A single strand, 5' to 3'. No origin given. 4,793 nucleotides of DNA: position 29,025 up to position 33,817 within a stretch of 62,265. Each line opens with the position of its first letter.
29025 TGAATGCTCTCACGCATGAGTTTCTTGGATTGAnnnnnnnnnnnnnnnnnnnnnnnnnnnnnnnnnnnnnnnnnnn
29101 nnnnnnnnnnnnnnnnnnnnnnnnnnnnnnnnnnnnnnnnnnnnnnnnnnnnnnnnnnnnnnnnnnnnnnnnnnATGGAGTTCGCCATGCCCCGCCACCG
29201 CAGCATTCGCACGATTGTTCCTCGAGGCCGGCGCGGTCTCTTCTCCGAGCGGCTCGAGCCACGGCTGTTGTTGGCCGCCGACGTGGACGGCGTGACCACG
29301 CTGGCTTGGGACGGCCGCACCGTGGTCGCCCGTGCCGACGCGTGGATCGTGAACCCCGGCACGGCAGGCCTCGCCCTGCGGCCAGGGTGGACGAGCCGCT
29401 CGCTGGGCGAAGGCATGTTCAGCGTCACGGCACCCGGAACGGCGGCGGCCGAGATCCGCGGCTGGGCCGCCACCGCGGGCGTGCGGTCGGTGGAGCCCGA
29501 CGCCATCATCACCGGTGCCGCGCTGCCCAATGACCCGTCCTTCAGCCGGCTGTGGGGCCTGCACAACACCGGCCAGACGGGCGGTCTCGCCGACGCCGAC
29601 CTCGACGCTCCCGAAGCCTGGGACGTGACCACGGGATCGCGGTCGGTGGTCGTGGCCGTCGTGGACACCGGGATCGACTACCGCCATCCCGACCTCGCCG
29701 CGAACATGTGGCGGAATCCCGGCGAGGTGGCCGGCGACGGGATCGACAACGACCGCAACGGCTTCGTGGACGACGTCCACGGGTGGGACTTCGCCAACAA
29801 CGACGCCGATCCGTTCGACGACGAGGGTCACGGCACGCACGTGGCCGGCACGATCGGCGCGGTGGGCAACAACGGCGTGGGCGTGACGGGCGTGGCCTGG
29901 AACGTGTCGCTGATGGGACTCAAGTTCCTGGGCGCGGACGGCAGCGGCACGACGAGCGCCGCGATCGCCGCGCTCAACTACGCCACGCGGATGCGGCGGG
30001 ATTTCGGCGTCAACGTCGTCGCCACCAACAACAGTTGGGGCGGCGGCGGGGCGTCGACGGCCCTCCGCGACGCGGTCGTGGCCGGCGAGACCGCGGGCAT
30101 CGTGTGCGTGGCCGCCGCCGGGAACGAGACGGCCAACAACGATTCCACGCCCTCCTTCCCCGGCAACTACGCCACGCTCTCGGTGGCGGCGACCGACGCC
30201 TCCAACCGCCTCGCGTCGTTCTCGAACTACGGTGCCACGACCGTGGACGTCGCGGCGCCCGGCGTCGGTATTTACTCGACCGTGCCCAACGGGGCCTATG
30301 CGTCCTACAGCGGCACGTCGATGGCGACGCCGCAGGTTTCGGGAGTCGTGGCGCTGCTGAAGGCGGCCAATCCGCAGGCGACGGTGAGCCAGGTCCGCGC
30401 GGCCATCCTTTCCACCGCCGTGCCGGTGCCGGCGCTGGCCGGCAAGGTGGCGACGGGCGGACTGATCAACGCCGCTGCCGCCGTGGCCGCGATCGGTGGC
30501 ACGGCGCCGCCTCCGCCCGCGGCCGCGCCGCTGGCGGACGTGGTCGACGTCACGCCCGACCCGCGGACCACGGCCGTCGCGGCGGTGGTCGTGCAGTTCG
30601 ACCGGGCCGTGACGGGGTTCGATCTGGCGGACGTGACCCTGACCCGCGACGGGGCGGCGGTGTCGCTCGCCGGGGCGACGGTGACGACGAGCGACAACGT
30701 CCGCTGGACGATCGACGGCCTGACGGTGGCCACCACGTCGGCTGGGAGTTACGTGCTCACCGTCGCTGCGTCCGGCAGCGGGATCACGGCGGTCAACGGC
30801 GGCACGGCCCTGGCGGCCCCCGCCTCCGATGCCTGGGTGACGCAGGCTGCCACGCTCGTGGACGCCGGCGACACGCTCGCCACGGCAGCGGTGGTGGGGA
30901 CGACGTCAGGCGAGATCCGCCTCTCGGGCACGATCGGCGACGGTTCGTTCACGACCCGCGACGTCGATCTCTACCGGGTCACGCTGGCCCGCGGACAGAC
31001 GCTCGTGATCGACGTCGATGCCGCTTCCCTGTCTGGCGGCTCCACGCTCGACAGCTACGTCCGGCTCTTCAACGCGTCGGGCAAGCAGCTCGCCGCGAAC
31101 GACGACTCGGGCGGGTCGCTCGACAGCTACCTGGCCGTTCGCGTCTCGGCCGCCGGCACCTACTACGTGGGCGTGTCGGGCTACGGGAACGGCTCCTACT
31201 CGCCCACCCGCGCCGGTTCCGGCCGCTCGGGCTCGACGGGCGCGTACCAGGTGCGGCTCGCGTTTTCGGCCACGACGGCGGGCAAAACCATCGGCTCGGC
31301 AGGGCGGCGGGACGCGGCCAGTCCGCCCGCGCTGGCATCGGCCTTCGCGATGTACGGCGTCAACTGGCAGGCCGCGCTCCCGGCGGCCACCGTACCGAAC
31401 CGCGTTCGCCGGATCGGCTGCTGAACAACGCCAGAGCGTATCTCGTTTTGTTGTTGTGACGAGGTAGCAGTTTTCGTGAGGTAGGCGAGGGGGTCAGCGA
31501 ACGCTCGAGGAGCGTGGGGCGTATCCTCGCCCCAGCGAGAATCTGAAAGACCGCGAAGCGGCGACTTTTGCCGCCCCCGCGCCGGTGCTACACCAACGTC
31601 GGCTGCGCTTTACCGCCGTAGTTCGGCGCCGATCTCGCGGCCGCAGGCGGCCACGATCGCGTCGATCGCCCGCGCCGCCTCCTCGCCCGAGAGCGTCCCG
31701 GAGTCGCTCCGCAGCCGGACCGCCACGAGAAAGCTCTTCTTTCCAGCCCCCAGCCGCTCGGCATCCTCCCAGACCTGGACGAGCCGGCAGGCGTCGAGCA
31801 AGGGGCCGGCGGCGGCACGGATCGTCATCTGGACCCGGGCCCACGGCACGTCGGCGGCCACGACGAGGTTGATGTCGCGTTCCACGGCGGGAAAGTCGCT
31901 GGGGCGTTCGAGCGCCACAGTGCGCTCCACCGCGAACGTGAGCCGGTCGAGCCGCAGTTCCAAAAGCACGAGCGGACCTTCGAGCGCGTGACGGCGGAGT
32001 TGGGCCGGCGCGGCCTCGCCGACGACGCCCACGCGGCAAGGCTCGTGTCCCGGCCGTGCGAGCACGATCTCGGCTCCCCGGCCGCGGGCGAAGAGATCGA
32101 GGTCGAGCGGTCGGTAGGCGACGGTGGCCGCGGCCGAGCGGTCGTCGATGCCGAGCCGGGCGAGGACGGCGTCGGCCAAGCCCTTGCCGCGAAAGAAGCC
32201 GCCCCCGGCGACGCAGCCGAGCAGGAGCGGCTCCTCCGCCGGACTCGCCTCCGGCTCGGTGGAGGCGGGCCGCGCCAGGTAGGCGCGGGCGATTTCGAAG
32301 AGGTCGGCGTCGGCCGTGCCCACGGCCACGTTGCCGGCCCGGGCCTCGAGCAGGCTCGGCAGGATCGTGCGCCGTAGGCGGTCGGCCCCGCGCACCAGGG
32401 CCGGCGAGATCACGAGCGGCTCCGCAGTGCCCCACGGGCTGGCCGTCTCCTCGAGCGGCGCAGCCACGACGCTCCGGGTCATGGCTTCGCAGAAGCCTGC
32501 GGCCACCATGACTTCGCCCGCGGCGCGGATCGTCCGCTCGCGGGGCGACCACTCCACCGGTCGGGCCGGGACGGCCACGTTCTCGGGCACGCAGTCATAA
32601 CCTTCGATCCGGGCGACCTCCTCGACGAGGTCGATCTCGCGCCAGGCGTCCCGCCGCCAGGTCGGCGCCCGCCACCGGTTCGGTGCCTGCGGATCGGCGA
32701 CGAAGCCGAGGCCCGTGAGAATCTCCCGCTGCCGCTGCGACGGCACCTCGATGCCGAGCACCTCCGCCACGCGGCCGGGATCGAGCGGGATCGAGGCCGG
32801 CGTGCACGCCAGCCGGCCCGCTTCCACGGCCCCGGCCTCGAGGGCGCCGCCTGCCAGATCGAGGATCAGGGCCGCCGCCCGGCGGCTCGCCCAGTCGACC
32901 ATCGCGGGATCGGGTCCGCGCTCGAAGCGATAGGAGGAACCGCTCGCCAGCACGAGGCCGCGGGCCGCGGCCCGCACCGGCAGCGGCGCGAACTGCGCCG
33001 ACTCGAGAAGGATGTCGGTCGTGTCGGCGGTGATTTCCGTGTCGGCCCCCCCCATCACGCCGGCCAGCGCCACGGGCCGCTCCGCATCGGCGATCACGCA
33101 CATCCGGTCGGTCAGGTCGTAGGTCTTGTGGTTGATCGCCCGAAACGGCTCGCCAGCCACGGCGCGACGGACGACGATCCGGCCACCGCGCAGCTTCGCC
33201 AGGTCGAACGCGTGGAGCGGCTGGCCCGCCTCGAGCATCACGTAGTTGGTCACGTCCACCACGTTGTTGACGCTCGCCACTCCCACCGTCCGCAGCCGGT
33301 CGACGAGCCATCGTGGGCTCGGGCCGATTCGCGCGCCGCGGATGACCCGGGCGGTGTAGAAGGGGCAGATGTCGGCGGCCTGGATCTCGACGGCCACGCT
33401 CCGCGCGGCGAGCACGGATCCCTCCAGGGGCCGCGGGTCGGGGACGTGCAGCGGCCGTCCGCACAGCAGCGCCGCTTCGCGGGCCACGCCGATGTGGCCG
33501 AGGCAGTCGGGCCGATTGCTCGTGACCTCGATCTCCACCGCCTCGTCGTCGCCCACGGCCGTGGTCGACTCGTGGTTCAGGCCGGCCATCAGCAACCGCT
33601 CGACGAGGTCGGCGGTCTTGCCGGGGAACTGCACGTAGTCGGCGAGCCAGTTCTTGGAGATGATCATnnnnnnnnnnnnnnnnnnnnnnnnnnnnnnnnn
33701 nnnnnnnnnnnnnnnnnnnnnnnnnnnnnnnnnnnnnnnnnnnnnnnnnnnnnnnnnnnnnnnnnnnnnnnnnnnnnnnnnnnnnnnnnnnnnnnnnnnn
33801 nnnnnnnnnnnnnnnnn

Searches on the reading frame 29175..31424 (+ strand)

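Call 75: search_protein_families(library=pfam, proteins=[window:29175-31424:+], max_evalue=0.00001)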
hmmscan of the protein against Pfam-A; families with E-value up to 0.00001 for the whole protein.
window:29175-31424:+ (749 aa): 2 families
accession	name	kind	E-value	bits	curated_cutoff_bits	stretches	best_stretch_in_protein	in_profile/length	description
PF00082.27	Peptidase_S8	-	9.8e-58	196.2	21.8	1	156-415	2-273/288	Subtilase family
PF04151.21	PPC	-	6e-10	40.3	25.9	1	596-669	1-70/70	Bacterial pre-peptidase C-terminal domain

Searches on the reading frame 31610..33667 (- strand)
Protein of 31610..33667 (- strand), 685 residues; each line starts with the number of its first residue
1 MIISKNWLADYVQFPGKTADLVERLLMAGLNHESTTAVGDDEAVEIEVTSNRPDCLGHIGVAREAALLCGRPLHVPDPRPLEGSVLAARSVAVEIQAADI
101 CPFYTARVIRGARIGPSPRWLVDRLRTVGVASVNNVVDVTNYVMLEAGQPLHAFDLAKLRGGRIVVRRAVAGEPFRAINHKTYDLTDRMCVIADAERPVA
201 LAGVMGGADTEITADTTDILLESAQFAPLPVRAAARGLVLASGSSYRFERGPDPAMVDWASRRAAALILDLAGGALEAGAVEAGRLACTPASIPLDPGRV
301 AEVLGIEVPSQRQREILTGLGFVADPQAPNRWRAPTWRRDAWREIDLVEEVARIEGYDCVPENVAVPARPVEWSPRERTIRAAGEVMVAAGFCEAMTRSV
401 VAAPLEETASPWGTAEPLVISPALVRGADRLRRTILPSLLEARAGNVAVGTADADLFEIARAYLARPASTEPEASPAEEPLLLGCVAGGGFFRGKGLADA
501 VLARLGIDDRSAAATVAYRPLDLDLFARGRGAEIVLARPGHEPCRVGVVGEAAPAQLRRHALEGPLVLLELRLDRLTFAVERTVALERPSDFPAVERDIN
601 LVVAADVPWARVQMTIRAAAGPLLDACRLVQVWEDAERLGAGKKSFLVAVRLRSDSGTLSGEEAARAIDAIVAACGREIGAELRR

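Call 75: search_protein_families(library=pfam, proteins=[window:31610-33667:-], max_evalue=0.00001)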
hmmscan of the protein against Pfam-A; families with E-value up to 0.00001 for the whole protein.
window:31610-33667:- (685 aa): 4 families
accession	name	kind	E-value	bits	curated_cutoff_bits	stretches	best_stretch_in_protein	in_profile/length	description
PF03483.22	B3_4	-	1.9e-63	213.6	29.3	1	101-273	2-174/174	B3/4 domain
PF17759.6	tRNA_synthFbeta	-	3.8e-21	76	22.4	1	367-573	9-214/214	Phenylalanyl tRNA synthetase beta chain CLM domain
PF03147.19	FDX-ACB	-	1.4e-18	67.5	31.1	1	590-684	1-94/94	Ferredoxin-fold anticodon binding domain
PF03484.21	B5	-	6.8e-16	58.7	28.6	1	293-357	1-67/67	tRNA synthetase B5 domain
